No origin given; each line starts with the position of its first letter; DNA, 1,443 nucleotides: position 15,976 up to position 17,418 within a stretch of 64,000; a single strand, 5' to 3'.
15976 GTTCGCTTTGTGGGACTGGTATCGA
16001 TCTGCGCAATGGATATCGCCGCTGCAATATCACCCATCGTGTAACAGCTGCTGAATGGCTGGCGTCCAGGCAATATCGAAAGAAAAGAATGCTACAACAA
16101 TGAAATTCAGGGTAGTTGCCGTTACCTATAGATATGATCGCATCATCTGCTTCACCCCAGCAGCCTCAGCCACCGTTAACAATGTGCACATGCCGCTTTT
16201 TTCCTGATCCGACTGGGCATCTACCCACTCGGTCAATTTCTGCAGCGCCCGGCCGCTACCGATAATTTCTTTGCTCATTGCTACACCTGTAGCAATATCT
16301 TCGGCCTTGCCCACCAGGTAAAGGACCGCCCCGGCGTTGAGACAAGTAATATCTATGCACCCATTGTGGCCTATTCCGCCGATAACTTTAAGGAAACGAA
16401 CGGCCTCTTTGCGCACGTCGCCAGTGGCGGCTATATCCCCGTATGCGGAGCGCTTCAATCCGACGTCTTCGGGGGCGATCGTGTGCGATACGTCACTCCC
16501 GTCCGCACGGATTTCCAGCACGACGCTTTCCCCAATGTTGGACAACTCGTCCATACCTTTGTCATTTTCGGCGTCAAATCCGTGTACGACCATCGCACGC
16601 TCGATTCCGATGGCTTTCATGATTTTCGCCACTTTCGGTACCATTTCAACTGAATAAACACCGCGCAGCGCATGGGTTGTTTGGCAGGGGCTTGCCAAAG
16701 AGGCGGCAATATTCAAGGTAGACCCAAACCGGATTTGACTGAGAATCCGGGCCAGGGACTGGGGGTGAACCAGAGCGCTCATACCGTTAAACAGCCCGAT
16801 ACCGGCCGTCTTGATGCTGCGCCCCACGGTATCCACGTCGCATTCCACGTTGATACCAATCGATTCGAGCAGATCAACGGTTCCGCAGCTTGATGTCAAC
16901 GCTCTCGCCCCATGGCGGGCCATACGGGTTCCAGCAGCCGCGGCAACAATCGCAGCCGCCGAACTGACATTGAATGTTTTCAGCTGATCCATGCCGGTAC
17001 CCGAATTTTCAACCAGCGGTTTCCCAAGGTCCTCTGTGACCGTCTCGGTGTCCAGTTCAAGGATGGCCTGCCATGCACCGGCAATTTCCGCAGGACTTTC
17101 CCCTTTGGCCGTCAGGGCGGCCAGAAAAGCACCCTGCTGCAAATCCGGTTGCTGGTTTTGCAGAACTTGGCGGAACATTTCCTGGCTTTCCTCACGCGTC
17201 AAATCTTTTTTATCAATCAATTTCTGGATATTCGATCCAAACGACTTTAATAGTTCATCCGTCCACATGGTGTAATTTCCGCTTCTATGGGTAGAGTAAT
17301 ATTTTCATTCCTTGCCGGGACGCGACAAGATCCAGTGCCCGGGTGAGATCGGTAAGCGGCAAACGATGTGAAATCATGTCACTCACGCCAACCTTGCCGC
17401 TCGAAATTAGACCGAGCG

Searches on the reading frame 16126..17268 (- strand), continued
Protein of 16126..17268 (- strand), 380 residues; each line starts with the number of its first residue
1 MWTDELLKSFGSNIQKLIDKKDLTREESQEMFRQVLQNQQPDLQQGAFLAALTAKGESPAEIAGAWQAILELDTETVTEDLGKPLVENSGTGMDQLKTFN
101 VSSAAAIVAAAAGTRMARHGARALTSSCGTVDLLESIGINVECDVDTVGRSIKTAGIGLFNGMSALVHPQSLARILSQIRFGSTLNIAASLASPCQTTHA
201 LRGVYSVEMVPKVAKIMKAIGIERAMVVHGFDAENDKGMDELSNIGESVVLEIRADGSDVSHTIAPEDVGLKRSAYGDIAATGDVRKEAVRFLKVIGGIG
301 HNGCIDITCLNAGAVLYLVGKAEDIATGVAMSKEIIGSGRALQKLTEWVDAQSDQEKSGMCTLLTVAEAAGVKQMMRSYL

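Call 59: search_protein_families(library=ncbifam, proteins=[L159:2530-3567:+, L082:7082-7804:+, L082:7811-8329:+, L082:6326-6985:+], max_evalue=0.00001)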
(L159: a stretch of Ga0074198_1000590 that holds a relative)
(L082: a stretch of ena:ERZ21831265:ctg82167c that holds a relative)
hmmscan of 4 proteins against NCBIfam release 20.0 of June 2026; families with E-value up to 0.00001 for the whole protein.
L159:2530-3567:+ (345 aa): 8 families
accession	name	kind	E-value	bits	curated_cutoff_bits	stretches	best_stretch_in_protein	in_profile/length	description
NF003372.0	PRK04447.1-5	equivalog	3.5e-131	437.2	306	1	9-338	14-346/350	hypothetical protein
NF003368.0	PRK04447.1-1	equivalog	5.4e-98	328.3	423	1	15-337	4-329/337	hypothetical protein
TIGR00303.2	TIGR00303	equivalog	7.2e-97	324.6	240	1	13-332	7-332/334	nicotinate mononucleotide-dependent phosphoribosyltransferase CobT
NF003371.0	PRK04447.1-4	equivalog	1.6e-88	297.1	434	1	17-341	6-330/337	hypothetical protein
NF003374.0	PRK04447.1-7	equivalog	5.4e-68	229.5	522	1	10-331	15-335/349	hypothetical protein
NF003373.0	PRK04447.1-6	equivalog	1.1e-66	225.4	459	1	10-337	18-358/367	hypothetical protein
NF003370.0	PRK04447.1-3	equivalog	1.3e-64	218.5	687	1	17-336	19-335/347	hypothetical protein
NF003369.0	PRK04447.1-2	equivalog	4.4e-52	176.9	420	1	16-337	40-382/394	hypothetical protein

L082:7082-7804:+ (240 aa): 5 families
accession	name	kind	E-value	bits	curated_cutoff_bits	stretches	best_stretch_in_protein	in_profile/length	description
NF041277.1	coba_remo_CbiR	equivalog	8.9e-16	58.1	105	1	36-216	58-234/249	cobamide remodeling phosphodiesterase CbiR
TIGR04379.1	myo_inos_iolE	equivalog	1.7e-07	31.1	290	0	137-174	175-211/290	myo-inosose-2 dehydratase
TIGR03234.1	OH-pyruv-isom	equivalog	3.3e-07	29.9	353.45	1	135-220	169-244/254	hydroxypyruvate isomerase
NF009689.0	PRK13210.1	subfamily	2.9e-06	26.7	200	1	100-218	134-258/286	L-ribulose-5-phosphate 3-epimerase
NF007360.0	PRK09856.1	equivalog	6.7e-06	25.8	305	1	121-218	157-250/276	fructoselysine 3-epimerase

L082:7811-8329:+ (172 aa): 5 families
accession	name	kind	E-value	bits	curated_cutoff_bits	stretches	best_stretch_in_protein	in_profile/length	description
NF008033.1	PRK10765.1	equivalog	5.4e-12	45.7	223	1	1-165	1-170/240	oxygen-insensitive NADPH nitroreductase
TIGR03553.1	F420_FbiB_CTERM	equivalog_domain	4e-07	30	249.55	0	8-64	3-60/194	F420 biosynthesis protein FbiB, C-terminal domain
NF009810.0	PRK13294.1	equivalog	4.5e-07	29.1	304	0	7-64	257-315/449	coenzyme F420-0:L-glutamate ligase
TIGR02476.1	BluB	equivalog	6.1e-07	29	150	0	5-63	10-68/205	5,6-dimethylbenzimidazole synthase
NF008088.0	PRK10828.1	equivalog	4.6e-06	26.3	183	1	5-121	4-133/183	NAD(P)H nitroreductase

L082:6326-6985:+ (219 aa): 21 families
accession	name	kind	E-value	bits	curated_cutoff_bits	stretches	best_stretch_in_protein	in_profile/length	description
NF045667.1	MTase_DVU1556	equivalog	4.1e-18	65.6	155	1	41-194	12-168/213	DVU_1556 family methyltransferase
TIGR02072.1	BioC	equivalog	6.6e-17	62.1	184.95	1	42-195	25-180/244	malonyl-ACP O-methyltransferase BioC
TIGR01934.1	MenG_MenH_UbiE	subfamily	4e-15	55.7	158.35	1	42-148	30-141/223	ubiquinone/menaquinone biosynthesis methyltransferase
NF001241.0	PRK00216.1-2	equivalog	1.9e-14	53.9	327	1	41-149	41-148/231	demethylmenaquinone methyltransferase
NF043040.1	corrin_prot_MT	hypoth_equivalog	4e-13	49.3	180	1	39-149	29-148/216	corrinoid protein-associated methyltransferase CpaM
NF041537.1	ArsM_AhpD_UU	exception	4e-13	48.9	510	1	48-150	73-182/345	arsenite methyltransferase/AhpD domain selenoprotein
NF001244.0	PRK00216.1-5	equivalog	1.8e-12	47.1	216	1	43-148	40-153/236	bifunctional demethylmenaquinone methyltransferase/2-methoxy-6-polyprenyl-1,4-benzoquinol methylase UbiE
NF001240.0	PRK00216.1-1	equivalog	2.3e-12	46.5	378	1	42-149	54-169/251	bifunctional demethylmenaquinone methyltransferase/2-methoxy-6-polyprenyl-1,4-benzoquinol methylase UbiE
NF052510.1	methyltran_MpqE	exception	1.5e-11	44.1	335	1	42-148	37-151/234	methyl-plastoquinone biosynthesis methyltransferase MpqE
NF047649.1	MTase_UXPK_star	exception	5.9e-11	41.9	460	1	48-149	74-182/283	methyltransferase/UXPK-star double selenoprotein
NF041536.1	ArsM_DUF2284_UU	exception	1.5e-10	40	575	1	48-151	73-183/459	arsenite methyltransferase/DUF2284 domain selenoprotein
NF008823.0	PRK11873.1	subfamily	1.6e-10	41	263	1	46-150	72-183/272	arsenite methyltransferase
NF002463.0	PRK01683.1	equivalog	1.3e-09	38.1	297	1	49-151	29-131/258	trans-aconitate 2-methyltransferase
NF007610.0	PRK10258.1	equivalog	1.2e-08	34.6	342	1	50-161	41-150/251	malonyl-ACP O-methyltransferase BioC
NF038099.1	AsSugarArsM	exception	2.6e-07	30.1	400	1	42-155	49-178/321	arsenosugar biosynthesis arsenite methyltransferase ArsM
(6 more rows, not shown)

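Call 62: list_cluster_members(proteins=[L157:8001-9080:+, L159:2530-3567:+])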
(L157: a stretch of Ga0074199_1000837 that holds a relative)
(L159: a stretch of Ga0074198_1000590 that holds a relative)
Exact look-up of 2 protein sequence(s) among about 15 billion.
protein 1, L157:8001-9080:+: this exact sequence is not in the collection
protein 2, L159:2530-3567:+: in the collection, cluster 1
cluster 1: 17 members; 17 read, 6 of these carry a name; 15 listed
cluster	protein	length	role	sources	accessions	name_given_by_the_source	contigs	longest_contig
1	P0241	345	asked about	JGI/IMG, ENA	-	-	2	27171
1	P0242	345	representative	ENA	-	-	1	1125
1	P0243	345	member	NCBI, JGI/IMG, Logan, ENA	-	uncharacterized protein (TIGR00303 family)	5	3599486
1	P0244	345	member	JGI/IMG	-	uncharacterized protein (TIGR00303 family)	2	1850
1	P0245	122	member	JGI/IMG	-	NaMN:DMB phosphoribosyltransferase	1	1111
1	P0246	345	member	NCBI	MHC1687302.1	MAG: nicotinate mononucleotide-dependent phosphoribosyltransferase CobT [Methanothrix sp.]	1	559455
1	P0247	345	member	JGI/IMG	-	uncharacterized protein (TIGR00303 family)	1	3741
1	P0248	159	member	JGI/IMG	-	NaMN:DMB phosphoribosyltransferase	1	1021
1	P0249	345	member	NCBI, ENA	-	-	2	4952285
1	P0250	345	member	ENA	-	-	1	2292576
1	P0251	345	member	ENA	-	-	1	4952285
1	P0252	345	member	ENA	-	-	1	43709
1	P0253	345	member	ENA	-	-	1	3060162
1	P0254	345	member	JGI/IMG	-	-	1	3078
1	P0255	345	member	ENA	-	-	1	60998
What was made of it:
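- In Methanothrix it follows archaeal cobT (calls 59, 62).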

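Call 73: predict_structure(alignment_id=A1)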
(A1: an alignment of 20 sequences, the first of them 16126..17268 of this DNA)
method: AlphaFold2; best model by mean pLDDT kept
length: 380 residues; sequences in the alignment: 20
mean_pLDDT: 84.5   pTM: 0.86
mean pLDDT of the five models: 84.5, 83.9, 83.8, 77.8, 54.2
residues with pLDDT >= 90: 178; 70-90: 154; 50-70: 36; < 50: 12
segments of 3 or more residues with pLDDT < 50: 94-96, 123-127
pLDDT, mean of each block of 10 residues (from residue 1): 85 95 95 86 86 88 87 76 82 53 88 84 52 86 84 88 56 53 67 82 86 91 92 81 92 93 95 87 86 93 93 95 97 95 94 86 94 87
secondary structure, 60 per line:
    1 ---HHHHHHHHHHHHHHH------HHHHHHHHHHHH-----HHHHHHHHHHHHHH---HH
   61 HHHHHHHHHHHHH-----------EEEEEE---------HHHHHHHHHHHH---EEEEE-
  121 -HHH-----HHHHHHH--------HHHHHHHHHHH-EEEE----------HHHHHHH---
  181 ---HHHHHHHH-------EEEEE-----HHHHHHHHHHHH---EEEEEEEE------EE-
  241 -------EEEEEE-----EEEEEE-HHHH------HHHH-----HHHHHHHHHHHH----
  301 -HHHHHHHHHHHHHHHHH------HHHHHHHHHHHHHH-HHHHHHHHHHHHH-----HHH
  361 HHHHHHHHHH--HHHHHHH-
elements in order: H4-18 H25-36 H42-55 H59-73 E85-90 H100-111 E115-119 H130-136 H145-155 E157-160 H171-177 H184-191 E199-203 H209-220 E224-231 E248-253 E259-264 H266-269 H276-279 H285-296 H302-318 H325-338 H340-352 H358-370 H373-379

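Call 78: fold_search(model_id=the predicted structure, library=pdb)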
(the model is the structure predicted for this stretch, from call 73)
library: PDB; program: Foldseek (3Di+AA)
matches with E <= 10: 538; with E <= 0.001: 128
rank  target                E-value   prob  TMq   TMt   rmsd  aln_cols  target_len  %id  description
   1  9ucw_A                3.4e-24  1.00  0.78  0.93   2.2       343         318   28  anthranilate Phosphoribosyl transferase (released 2026-04-08)
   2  4hkm_B                1.1e-23  1.00  0.78  0.89   2.8       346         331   30  Crystal Structure of an Anthranilate Phosphoribosyltransferase (target ID NYSGRC-016600) from Xanthomonas campestris (released 2012-10-31)
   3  5nof_A                6.1e-23  1.00  0.77  0.89   2.8       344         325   31  Anthranilate phosphoribosyltransferase from Thermococcus kodakaraensis (released 2017-11-29)
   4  1vqu_A                2.3e-22  1.00  0.76  0.86   3.6       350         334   28  Crystal structure of Anthranilate phosphoribosyltransferase 2 (17130499) from Nostoc sp. at 1.85 A resolution (released 2005-01-18)
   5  4hkm_A                2.7e-22  1.00  0.74  0.88   2.9       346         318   29  Crystal Structure of an Anthranilate Phosphoribosyltransferase (target ID NYSGRC-016600) from Xanthomonas campestris (released 2012-10-31)
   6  9ucw_B                3.8e-22  1.00  0.76  0.91   2.7       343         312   27  anthranilate Phosphoribosyl transferase (released 2026-04-08)
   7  5noe_D                7.7e-22  1.00  0.78  0.90   2.6       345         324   31  Anthranilate phosphoribosyltransferase from Thermococcus kodakaraensis (released 2018-02-21)
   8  1vqu_B                1.6e-21  1.00  0.76  0.87   3.4       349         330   28  Crystal structure of Anthranilate phosphoribosyltransferase 2 (17130499) from Nostoc sp. at 1.85 A resolution (released 2005-01-18)
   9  4gtn                  2.2e-21  1.00  0.77  0.86   3.1       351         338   28  Structure of anthranilate phosphoribosyl transferase from acinetobacter baylyi (released 2013-08-28)
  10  4yi7                  2.4e-21  1.00  0.75  0.86   3.1       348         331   29  Anthranilate bound at active site of anthranilate phosphoribosyl transferase from Acinetobacter (AnPRT; TrpD) (released 2015-09-02)
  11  1zxy_A                3.8e-21  1.00  0.81  0.89   2.8       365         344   23  Anthranilate Phosphoribosyltransferase from Sulfolobus solfataricus in complex with PRPP and Magnesium (released 2006-05-23)
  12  1kgz_B                5.3e-21  1.00  0.79  0.90   2.7       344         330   26  Crystal Structure Analysis of the Anthranilate Phosphoribosyltransferase from Erwinia carotovora (current name, Pectob (released 2002-10-23)
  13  1zyk_C                6.9e-21  1.00  0.80  0.88   2.9       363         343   22  Anthranilate Phosphoribosyltransferase in complex with PRPP, anthranilate and magnesium (released 2006-05-23)
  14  1kgz_A                1.4e-20  1.00  0.77  0.88   2.7       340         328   26  Crystal Structure Analysis of the Anthranilate Phosphoribosyltransferase from Erwinia carotovora (current name, Pectob (released 2002-10-23)
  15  4x5d_A                1.4e-20  1.00  0.76  0.83   3.3       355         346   28  Anthranilate phosphoribosyltransferase variant R193A from Mycobacterium tuberculosis with anthranilate bound (released 2015-09-23)
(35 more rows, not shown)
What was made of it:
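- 16126..17268 (-): Gene 2: TrpD-fold (type III PRT) paralogue (380 aa), with GTGMD, RHGAR and FGSTLN in place of GTGGD, KHGN(R/K) and (I/V)RT(I/V)FN; DE retained. AF2 pLDDT 84.5 and Foldseek top hits all AnPRT (calls 73, 78).
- On Anthranilate phosphoribosyltransferase (TrpD): All Foldseek top hits are AnPRT structures (call 78).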

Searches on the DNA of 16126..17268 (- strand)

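Call 16: search_rna_families(sources=[L002, L007, L015, L022, L031, L034, L036, L037, L039, L045, L051, L052, L069, L071, L080, L081], threshold=gathering)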
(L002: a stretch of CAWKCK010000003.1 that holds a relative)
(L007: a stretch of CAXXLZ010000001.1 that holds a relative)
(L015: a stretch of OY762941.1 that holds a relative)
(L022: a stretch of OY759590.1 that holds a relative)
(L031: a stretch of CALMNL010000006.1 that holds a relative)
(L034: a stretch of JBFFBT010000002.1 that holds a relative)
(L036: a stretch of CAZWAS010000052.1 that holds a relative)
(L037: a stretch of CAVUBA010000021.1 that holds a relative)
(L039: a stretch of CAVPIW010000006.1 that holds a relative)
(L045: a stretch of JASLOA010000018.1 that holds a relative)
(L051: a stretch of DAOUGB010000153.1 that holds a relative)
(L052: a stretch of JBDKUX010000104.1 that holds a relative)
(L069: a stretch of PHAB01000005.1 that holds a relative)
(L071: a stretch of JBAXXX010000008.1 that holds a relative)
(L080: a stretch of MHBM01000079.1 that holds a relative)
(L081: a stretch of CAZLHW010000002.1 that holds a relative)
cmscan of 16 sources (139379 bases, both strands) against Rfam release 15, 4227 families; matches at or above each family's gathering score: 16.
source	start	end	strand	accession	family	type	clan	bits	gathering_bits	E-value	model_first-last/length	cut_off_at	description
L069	2619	2794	+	RF00174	Cobalamin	Cis-reg; riboswitch;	CL00101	110.2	31.5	2.2e-26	1-189/189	no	Cobalamin riboswitch aptamer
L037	2637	2819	+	RF00174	Cobalamin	Cis-reg; riboswitch;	CL00101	98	31.5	6.8e-23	1-189/189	no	Cobalamin riboswitch aptamer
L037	5209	5377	+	RF00174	Cobalamin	Cis-reg; riboswitch;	CL00101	90.1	31.5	1.3e-20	1-189/189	no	Cobalamin riboswitch aptamer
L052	1180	1362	+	RF00174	Cobalamin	Cis-reg; riboswitch;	CL00101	83.1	31.5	1.2e-18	1-189/189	no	Cobalamin riboswitch aptamer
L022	2759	2929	+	RF00174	Cobalamin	Cis-reg; riboswitch;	CL00101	82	31.5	2.5e-18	1-189/189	no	Cobalamin riboswitch aptamer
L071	1141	1331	-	RF00174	Cobalamin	Cis-reg; riboswitch;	CL00101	81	31.5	4.9e-18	1-189/189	no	Cobalamin riboswitch aptamer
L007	2682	2818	+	RF00174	Cobalamin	Cis-reg; riboswitch;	CL00101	78.2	31.5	3.1e-17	47-167/189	no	Cobalamin riboswitch aptamer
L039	2244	2447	+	RF00174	Cobalamin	Cis-reg; riboswitch;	CL00101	78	31.5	3.5e-17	1-189/189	no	Cobalamin riboswitch aptamer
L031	2719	2901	+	RF00174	Cobalamin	Cis-reg; riboswitch;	CL00101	76.8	31.5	7.6e-17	1-189/189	no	Cobalamin riboswitch aptamer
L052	973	1045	+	RF00005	tRNA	Gene; tRNA;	CL00001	73.9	29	5.9e-14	1-71/71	no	tRNA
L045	2758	2934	+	RF00174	Cobalamin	Cis-reg; riboswitch;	CL00101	72.9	31.5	1e-15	1-189/189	no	Cobalamin riboswitch aptamer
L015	2736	2873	+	RF00174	Cobalamin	Cis-reg; riboswitch;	CL00101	72.7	31.5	1.2e-15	47-167/189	no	Cobalamin riboswitch aptamer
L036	2723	2925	+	RF00174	Cobalamin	Cis-reg; riboswitch;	CL00101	70.8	31.5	4.1e-15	1-189/189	no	Cobalamin riboswitch aptamer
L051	1186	1368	+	RF00174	Cobalamin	Cis-reg; riboswitch;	CL00101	67.6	31.5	3.5e-14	1-189/189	no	Cobalamin riboswitch aptamer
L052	4442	4513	+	RF00005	tRNA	Gene; tRNA;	CL00001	65.1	29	1.5e-11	1-71/71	no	tRNA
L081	2673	2848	+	RF00174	Cobalamin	Cis-reg; riboswitch;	CL00101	59.2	31.5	8.5e-12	1-189/189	no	Cobalamin riboswitch aptamer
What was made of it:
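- On Cobamide (B12) regulon / cob gene set: RF00174 at gathering score upstream of the ADH-like gene in 12 of 16 sampled loci from at least 7 phyla (call 16).
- RF00174 was confirmed by cmscan upstream of the ADH-like gene in 12 of 16 sampled loci spanning Desulfobacterota, Thermoleophilia, Kiritimatiellia, Nitrospirota, Firmicutes, Acidobacteriota and Spirochaetales (call 16).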
